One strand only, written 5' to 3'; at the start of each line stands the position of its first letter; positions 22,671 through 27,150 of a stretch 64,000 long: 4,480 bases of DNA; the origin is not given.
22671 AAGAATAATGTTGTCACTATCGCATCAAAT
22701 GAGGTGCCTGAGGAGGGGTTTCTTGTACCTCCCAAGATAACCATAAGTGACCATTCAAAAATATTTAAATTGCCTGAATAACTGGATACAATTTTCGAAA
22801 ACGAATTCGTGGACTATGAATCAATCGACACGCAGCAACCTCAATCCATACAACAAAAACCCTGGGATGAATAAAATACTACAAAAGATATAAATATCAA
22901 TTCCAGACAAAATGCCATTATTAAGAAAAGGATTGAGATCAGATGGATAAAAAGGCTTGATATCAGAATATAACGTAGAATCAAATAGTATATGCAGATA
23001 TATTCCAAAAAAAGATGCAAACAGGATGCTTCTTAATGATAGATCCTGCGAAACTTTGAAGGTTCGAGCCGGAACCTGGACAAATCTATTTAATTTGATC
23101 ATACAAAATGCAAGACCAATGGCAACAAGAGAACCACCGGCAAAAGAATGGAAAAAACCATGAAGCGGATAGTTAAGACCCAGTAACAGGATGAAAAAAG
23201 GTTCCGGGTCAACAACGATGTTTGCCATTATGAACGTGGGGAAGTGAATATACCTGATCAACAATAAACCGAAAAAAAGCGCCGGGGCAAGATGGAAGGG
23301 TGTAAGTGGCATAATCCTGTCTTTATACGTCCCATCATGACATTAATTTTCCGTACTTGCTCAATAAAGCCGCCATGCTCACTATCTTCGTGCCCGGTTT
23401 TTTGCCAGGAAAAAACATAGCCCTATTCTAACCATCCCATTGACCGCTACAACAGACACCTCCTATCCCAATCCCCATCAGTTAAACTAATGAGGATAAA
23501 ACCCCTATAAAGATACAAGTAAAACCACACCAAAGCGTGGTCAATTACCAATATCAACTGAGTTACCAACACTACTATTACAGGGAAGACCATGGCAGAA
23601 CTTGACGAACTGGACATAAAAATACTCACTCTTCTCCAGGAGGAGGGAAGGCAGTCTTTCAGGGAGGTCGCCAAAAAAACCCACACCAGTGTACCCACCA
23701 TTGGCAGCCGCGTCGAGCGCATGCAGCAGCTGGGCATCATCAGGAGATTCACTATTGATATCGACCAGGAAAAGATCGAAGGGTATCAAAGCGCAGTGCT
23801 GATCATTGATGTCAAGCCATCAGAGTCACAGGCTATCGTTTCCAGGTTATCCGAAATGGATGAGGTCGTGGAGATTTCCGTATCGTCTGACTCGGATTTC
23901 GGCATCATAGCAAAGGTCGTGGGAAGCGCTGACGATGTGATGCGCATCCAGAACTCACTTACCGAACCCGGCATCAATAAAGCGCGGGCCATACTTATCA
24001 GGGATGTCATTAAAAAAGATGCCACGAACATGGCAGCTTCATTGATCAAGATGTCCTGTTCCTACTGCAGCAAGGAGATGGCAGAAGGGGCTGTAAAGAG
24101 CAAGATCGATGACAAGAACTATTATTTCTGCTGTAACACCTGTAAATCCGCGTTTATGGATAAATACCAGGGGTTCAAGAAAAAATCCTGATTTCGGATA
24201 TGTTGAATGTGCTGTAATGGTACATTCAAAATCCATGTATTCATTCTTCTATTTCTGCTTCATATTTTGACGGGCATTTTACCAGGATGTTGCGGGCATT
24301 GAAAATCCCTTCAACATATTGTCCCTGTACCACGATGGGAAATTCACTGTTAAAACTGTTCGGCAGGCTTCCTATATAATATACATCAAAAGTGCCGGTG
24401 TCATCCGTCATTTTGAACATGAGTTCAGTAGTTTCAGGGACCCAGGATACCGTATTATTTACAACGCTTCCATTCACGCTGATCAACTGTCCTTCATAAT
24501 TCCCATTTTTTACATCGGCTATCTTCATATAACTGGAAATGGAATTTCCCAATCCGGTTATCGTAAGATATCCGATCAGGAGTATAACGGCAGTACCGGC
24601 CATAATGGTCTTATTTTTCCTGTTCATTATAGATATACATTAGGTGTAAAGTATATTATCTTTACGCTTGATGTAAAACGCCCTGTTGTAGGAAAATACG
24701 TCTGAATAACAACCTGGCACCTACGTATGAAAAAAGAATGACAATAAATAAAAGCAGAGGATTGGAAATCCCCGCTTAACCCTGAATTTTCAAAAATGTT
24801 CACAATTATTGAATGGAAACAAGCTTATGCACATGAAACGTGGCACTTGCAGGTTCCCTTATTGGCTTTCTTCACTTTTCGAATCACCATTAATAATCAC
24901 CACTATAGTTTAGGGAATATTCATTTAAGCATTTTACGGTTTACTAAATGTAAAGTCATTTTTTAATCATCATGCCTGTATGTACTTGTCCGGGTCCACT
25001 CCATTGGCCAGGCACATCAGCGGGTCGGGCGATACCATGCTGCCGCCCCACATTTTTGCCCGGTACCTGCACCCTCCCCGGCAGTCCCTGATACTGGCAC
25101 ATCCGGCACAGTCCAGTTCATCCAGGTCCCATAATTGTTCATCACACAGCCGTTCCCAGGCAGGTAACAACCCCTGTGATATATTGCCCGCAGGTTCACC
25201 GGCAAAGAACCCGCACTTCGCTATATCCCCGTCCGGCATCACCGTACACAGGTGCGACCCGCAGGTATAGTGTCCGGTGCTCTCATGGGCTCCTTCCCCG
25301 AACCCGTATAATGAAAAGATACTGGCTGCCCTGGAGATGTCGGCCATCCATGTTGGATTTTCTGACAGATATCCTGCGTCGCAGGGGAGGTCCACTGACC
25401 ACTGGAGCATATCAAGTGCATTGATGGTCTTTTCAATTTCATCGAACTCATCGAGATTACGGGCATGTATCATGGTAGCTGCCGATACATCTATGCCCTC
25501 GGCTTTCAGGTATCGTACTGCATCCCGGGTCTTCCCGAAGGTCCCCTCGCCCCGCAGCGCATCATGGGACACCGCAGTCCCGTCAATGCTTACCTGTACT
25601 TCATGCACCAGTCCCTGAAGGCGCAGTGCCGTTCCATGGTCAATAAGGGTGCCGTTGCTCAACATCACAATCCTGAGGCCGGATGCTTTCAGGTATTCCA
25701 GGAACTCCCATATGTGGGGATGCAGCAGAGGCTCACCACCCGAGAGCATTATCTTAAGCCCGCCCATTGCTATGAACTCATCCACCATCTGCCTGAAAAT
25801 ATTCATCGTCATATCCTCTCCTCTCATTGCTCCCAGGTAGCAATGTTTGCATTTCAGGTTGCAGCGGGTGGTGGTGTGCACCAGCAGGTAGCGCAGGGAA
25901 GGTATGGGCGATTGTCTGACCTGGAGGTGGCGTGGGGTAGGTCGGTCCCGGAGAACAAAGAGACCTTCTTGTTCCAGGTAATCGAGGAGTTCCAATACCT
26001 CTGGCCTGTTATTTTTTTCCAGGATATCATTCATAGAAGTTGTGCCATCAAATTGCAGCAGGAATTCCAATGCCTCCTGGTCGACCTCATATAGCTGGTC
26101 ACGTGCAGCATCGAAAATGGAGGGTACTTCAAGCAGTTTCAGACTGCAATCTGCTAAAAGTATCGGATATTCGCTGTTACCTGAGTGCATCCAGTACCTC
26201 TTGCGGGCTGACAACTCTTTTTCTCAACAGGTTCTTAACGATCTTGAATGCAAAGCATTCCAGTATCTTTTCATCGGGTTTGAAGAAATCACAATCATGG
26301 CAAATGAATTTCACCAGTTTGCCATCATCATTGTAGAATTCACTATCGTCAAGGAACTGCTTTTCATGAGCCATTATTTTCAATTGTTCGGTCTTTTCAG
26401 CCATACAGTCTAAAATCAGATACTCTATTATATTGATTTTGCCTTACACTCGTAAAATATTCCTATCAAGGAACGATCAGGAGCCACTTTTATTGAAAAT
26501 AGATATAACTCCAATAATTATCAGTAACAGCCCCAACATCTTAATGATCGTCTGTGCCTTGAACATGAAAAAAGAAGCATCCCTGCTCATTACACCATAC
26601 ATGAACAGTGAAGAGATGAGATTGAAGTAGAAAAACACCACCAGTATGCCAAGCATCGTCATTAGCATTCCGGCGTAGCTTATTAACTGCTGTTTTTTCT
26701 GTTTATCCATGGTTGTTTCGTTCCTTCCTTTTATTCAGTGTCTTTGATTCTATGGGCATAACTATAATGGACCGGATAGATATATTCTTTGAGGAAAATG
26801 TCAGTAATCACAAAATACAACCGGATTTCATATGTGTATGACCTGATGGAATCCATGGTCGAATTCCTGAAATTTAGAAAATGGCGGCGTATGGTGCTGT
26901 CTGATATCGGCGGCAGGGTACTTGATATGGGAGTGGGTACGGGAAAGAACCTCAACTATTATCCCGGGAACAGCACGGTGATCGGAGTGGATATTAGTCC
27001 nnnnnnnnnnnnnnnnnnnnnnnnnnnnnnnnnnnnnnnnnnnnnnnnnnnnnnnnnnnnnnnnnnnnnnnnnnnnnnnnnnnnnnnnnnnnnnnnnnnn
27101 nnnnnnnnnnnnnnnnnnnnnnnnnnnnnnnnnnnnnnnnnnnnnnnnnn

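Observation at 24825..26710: A candidate archaeal RiPP cassette: RRE-radical SAM-SPASM enzyme, a 21-aa Cys-rich ORF, a 75-aa partner and a small membrane protein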

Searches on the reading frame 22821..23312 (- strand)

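Call 3: search_protein_families(library=pfam, proteins=[window:22821-23312:-], max_evalue=0.01)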
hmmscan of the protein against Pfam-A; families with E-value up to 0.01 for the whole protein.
window:22821-23312:- (163 aa): 1 family
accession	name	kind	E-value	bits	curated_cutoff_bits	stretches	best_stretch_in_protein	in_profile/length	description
PF04307.19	YdjM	-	0.00052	20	29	1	51-126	62-121/176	YdjM inner membrane protein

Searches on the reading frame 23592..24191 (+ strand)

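Call 3: search_protein_families(library=pfam, proteins=[window:23592-24191:+], max_evalue=0.01)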
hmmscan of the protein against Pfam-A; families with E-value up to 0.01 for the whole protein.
window:23592-24191:+ (199 aa): 11 families
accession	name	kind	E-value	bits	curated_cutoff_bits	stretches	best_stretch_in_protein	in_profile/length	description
PF13404.12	HTH_AsnC-type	-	1.1e-13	51.2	27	1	4-45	1-42/42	AsnC-type helix-turn-helix domain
PF13412.12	HTH_24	-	4.2e-13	49.1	21.9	1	4-51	1-48/48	Winged helix-turn-helix DNA-binding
PF24273.1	TRASH_HVO_1752_C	-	1.2e-09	38.6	27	1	154-197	2-45/47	HVO_1752, C-terminal TRASH domain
PF08394.17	Arc_trans_TRASH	-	3.5e-08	33.9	27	1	155-192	2-39/43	Archaeal TRASH domain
PF01047.28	MarR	-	4.2e-05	23.8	24.6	1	9-54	6-51/59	MarR family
PF25212.1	HVO_A0114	-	5.8e-05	23.3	27.6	1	4-52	20-68/84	HVO_A0114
PF08280.17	HTH_Mga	-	0.0012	19.2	23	0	7-47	6-46/59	M protein trans-acting positive regulator (MGA) HTH domain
PF06467.20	zf-FCS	-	0.0026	18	22.4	1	155-188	6-39/39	MYM-type Zinc finger with FCS sequence motif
PF12802.13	MarR_2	-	0.0027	18.3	27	1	11-52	10-52/61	MarR family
PF12156.14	ATPase-cat_bd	-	0.0064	17.6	27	0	155-187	1-34/86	Putative metal-binding domain of cation transport ATPase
PF13542.12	HTH_Tnp_ISL3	-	0.0073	16.2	27.4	0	7-43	16-49/51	Helix-turn-helix domain of transposase family ISL3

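Call 4: search_protein_families(library=ncbifam, proteins=[window:23592-24191:+], max_evalue=0.01)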
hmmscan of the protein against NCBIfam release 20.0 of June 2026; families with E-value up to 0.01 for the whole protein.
window:23592-24191:+ (199 aa): 14 families
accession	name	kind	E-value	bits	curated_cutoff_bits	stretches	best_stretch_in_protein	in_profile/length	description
NF008384.0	PRK11179.1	equivalog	3e-16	59.6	227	1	3-115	6-118/153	transcriptional regulator AsnC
NF040947.1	trans_reg_LysM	equivalog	1.3e-15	57.3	180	1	4-119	1-111/136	HTH-type transcriptional regulator LysM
NF053758.1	ChrTpTrnRegChrS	equivalog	1.9e-13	50.5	250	1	2-92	10-100/158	chromate efflux transcriptional regulator ChrS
NF041396.1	TranRegLrp_Halo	equivalog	3.9e-13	49.5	190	1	5-137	4-137/149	HTH-type transcriptional regulator Lrp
NF040820.1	trans_reg_LrpA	equivalog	4.4e-12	46.1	250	1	4-111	2-108/141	HTH-type transcriptional regulator LrpA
NF041395.1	TranRegLrpA1_Halo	equivalog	3.8e-11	43.1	250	1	10-117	9-115/142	HTH-type transcriptional regulator LrpA1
NF008370.0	PRK11169.1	equivalog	3.3e-08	33.4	233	1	3-143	11-156/164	leucine-responsive transcriptional regulator Lrp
NF040707.3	Siroheme_Dcarb_AhbB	equivalog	1.4e-06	28.1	125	1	20-92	13-85/146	siroheme decarboxylase subunit beta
NF040708.3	Siroheme_Dcarb_AhbA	equivalog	0.0003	20.6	140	1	12-90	5-85/144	siroheme decarboxylase subunit alpha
TIGR01884.1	cas_HTH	subfamily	0.0003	20.2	60.2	1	2-51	138-187/202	CRISPR-associated CARF protein Csa3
NF040939.2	trans_reg_lrs14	equivalog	0.0018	18.3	90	0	3-54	18-70/103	Lrs14 family HTH-type transcriptional regulator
NF053755.1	MsvR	equivalog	0.0025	17.6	220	1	9-61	16-67/236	transcriptional factor MsvR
TIGR04472.1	reg_rSAM_mob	hypoth_equivalog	0.0059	16.6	240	1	11-65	36-90/141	radical SAM mobile pair system MarR family transcriptional regulator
NF053606.1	Sta1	subfamily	0.01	16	80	0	3-56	17-70/100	Sta1 family transcriptional regulator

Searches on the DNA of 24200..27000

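Call 72: search_rna_families(source=window, start=24200, end=27000, threshold=evalue, max_evalue=1)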
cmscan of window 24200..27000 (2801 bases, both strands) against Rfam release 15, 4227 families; matches with E-value up to 1: 0.
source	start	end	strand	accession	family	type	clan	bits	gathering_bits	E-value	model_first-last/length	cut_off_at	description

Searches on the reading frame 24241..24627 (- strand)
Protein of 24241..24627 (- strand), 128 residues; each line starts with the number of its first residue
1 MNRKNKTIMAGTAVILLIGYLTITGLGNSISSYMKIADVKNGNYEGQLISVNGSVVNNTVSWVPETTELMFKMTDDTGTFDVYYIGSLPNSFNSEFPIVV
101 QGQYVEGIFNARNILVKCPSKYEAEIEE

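Call 3: search_protein_families(library=pfam, proteins=[window:24241-24627:-], max_evalue=0.01)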
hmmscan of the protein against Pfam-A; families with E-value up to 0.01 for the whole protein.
window:24241-24627:- (128 aa): 1 family
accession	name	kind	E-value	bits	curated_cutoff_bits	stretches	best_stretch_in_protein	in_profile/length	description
PF03100.22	CcmE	-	2.1e-19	70.1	24.6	1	32-124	3-98/99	CcmE domain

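Call 4: search_protein_families(library=ncbifam, proteins=[window:24241-24627:-], max_evalue=0.01)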
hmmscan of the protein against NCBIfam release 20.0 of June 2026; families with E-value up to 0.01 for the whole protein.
window:24241-24627:- (128 aa): 8 families
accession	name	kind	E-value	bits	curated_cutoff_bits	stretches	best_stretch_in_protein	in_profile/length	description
NF009727.0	PRK13254.1-1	equivalog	1.1e-19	70.6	126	1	4-125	8-130/144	cytochrome c maturation protein CcmE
NF009731.0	PRK13254.1-5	equivalog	3.9e-12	46.1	152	1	4-122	4-126/155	cytochrome c maturation protein CcmE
NF009729.0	PRK13254.1-3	equivalog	4.1e-12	46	171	1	3-122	7-128/155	cytochrome c maturation protein CcmE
NF009638.0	PRK13165.1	equivalog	3.3e-08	33.2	186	1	45-123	56-135/161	cytochrome c maturation protein CcmE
NF009635.0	PRK13150.1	equivalog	2e-06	27.7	264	1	44-122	55-134/159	cytochrome c maturation protein CcmE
NF009730.0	PRK13254.1-4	equivalog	1.1e-05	25.4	310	1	4-122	28-147/165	cytochrome c maturation protein CcmE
NF009637.0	PRK13159.1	equivalog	1.2e-05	25.4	247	1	12-122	17-127/156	cytochrome c maturation protein CcmE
NF009728.0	PRK13254.1-2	equivalog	1.6e-05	24.8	221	1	21-122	25-127/153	cytochrome c maturation protein CcmE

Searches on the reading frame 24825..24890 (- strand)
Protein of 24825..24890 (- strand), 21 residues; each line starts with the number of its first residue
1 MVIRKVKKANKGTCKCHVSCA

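Call 3: search_protein_families(library=pfam, proteins=[window:24825-24890:-], max_evalue=0.01)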
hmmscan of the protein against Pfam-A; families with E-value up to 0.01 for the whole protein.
window:24825-24890:- (21 aa): 0 families

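Call 4: search_protein_families(library=ncbifam, proteins=[window:24825-24890:-], max_evalue=0.01)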
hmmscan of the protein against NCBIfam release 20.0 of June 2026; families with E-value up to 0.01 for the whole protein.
window:24825-24890:- (21 aa): 0 families

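Call 16: search_protein_families(library=ncbifam, proteins=[window:24828-24890:-], max_evalue=10)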
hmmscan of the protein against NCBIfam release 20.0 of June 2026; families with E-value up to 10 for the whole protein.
seq(21 aa): 0 families

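Call 68: list_cluster_members(proteins=[window:24828-24890:-, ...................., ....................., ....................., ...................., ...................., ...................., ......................, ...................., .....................])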
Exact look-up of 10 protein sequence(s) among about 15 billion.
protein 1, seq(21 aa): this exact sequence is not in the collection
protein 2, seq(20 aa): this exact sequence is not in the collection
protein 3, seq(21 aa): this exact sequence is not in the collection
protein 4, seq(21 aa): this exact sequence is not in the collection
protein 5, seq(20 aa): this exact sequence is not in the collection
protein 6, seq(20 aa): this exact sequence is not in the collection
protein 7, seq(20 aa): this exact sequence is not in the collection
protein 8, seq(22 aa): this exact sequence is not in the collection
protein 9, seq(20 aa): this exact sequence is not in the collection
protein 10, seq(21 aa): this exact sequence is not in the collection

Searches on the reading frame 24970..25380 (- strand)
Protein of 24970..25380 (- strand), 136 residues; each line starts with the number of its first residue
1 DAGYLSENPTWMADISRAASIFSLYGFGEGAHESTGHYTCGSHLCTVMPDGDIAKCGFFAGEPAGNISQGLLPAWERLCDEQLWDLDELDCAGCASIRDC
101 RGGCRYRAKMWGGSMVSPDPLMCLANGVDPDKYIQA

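Call 57: search_protein_families(library=pfam, proteins=[window:24970-25380:-], max_evalue=10)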
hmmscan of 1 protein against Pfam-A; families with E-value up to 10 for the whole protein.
window:24970-25380:- (136 aa): 0 families

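Call 58: search_protein_families(library=ncbifam, proteins=[window:24970-25380:-], max_evalue=1)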
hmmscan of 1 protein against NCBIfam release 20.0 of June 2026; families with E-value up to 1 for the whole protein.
window:24970-25380:- (136 aa): 17 families
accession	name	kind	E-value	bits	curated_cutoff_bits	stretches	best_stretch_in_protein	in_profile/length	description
TIGR04085.1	rSAM_more_4Fe4S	domain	3e-09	37.2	27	1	40-118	1-88/93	SPASM domain-containing protein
TIGR04303.1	GeoRSP_rSAM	equivalog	1.3e-07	31.5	400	1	13-120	214-322/325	GeoRSP system radical SAM/SPASM protein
TIGR03962.1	mycofact_rSAM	equivalog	5.3e-05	22.6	265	1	18-124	222-333/339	mycofactocin radical SAM maturase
TIGR04304.1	GeoRSP_SPASM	equivalog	0.00018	20.8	300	1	90-121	260-291/293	GeoRSP system SPASM domain protein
NF041298.1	rSAM_mat_DynA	equivalog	0.00026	20.1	450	1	32-119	244-336/356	dynobactin maturation radical SAM/SPASM protein DynA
TIGR04083.1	rSAM_pep_methan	hypoth_equivalog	0.00045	19.2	300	1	40-120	238-327/376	TIGR04083 family peptide-modifying radical SAM enzyme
TIGR04340.1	rSAM_ACGX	hypoth_equivalog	0.0011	18.2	400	1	38-120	253-335/341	radical SAM/SPASM domain protein, ACGX system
TIGR04064.1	rSAM_nif11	equivalog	0.0016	17.3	518.7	1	35-124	329-420/459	nif11-like peptide radical SAM maturase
TIGR04055.1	rSAM_NirJ2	equivalog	0.0047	16.5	500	1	40-124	238-323/326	putative heme d1 biosynthesis radical SAM protein NirJ2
TIGR04280.1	geopep_mat_rSAM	hypoth_equivalog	0.0095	14.9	400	1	47-114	335-402/428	geopeptide radical SAM maturase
TIGR04545.1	rSAM_ahbD_hemeb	equivalog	0.011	15.2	500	1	39-121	250-334/339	heme b synthase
TIGR04347.1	pseudo_SAM_Halo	equivalog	0.019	14.2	525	1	90-124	351-385/390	TIGR04347 family pseudo-SAM/SPASM protein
TIGR04546.1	rSAM_ahbC_deAc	equivalog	0.029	13.2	650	1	14-125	275-386/390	12,18-didecarboxysiroheme deacetylase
NF047865.1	rSAM_PapB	equivalog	0.041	13.1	340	1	32-116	239-328/330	PapB family radical SAM/SPASM ranthipeptide maturase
TIGR03942.1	sulfatase_rSAM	equivalog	0.041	12.9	349.45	1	34-107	248-327/363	anaerobic sulfatase maturase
TIGR03974.1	rSAM_six_Cys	equivalog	0.049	12.5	425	1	40-116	349-428/451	thioether cross-link-forming SCIFF peptide maturase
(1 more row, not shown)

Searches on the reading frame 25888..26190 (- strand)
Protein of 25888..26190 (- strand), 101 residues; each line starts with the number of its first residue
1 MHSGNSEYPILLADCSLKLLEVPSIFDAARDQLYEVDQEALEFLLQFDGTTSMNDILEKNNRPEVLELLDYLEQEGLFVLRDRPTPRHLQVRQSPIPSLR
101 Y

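Call 38: search_protein_families(library=pfam, alignment_id=A3, max_evalue=10)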
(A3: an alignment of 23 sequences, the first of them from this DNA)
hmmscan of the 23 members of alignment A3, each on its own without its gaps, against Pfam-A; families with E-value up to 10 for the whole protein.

A. member 1, seq(101 aa): 0 families

B. families by the number of members that match (of 23 scanned): 28 families (the first 25 are shown)
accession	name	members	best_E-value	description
PF24064.2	HTH_NPRL3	6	1.1e-05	GATOR1 complex protein NPRL3, C-terminal HTH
PF07042.17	TrfA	2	0.0016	TrfA protein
PF01978.25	TrmB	2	0.021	Sugar-specific transcriptional regulator TrmB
PF24409.1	wHTH-PRTase_assc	2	0.024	wHTH-PRTase associated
PF12802.13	MarR_2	1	0.0028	MarR family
PF19188.5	AGRB_N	1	0.0056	Adhesion GPCR B N-terminal region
PF18576.7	HTH_52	1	0.013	Helix-turn-helix domain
PF02565.21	RecO_C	1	0.016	Recombination protein O C terminal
PF22979.2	HTH_69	1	0.017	Winged helix-turn-helix domain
PF18039.7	UBA_6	1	0.021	UBA-like domain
PF01047.28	MarR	1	0.024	MarR family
PF14959.11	GSAP-16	1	0.026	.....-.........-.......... protein C-term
PF16221.11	HTH_47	1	0.026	winged helix-turn-helix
PF05402.18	PqqD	1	0.042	Coenzyme PQQ synthesis protein D (PqqD)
PF14687.11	DUF4460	1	0.046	Domain of unknown function (DUF4460)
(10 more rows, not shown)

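Call 39: search_solved_structures(query=A3, max_evalue=10, show_alignments=3)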
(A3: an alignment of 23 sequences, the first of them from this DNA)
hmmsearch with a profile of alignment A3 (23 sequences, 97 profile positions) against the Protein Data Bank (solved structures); distinct sequences matched with E-value up to 10: 12.
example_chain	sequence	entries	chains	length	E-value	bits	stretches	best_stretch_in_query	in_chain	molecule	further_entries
10lk_d2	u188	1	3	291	0.18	15.3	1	30-97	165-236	HEAT repeat domain-containing protein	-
6o1q_A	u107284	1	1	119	0.27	14.7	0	48-87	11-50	Nephrocystin-1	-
5sxy_A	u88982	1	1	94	0.45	14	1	29-57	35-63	Bifunctional coenzyme PQQ synthesis protein C/D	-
8vpo_A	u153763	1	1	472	0.84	13.2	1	23-81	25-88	Radical SAM core domain-containing protein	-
6rmd_D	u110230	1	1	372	0.9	13.1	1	18-95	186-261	IMP-specific 5'-nucleotidase, putative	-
6rn1_A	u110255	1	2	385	0.95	13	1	18-95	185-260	IMP-specific 5'-nucleotidase, putative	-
36qu_M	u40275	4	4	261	1.2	12.7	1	11-73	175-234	V-type proton ATPase subunit D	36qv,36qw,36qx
4lrj_A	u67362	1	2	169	1.3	12.6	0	15-45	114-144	Effector NleH1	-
7uw9_M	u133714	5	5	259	1.7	12.1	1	12-73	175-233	V-type proton ATPase subunit D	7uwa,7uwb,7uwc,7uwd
4zsz_A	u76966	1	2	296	3.3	11.2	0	50-78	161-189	Uncharacterized Fusion Protein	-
6rj9_C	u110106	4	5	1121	4.5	10.8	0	30-74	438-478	CRISPR-associated endonuclease Cas9 1 | Streptococcus Thermophilus 1 Cas9 | Cas 9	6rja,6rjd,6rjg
6m0v_A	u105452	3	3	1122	4.5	10.8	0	30-74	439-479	CRISPR-associated endonuclease Cas9 1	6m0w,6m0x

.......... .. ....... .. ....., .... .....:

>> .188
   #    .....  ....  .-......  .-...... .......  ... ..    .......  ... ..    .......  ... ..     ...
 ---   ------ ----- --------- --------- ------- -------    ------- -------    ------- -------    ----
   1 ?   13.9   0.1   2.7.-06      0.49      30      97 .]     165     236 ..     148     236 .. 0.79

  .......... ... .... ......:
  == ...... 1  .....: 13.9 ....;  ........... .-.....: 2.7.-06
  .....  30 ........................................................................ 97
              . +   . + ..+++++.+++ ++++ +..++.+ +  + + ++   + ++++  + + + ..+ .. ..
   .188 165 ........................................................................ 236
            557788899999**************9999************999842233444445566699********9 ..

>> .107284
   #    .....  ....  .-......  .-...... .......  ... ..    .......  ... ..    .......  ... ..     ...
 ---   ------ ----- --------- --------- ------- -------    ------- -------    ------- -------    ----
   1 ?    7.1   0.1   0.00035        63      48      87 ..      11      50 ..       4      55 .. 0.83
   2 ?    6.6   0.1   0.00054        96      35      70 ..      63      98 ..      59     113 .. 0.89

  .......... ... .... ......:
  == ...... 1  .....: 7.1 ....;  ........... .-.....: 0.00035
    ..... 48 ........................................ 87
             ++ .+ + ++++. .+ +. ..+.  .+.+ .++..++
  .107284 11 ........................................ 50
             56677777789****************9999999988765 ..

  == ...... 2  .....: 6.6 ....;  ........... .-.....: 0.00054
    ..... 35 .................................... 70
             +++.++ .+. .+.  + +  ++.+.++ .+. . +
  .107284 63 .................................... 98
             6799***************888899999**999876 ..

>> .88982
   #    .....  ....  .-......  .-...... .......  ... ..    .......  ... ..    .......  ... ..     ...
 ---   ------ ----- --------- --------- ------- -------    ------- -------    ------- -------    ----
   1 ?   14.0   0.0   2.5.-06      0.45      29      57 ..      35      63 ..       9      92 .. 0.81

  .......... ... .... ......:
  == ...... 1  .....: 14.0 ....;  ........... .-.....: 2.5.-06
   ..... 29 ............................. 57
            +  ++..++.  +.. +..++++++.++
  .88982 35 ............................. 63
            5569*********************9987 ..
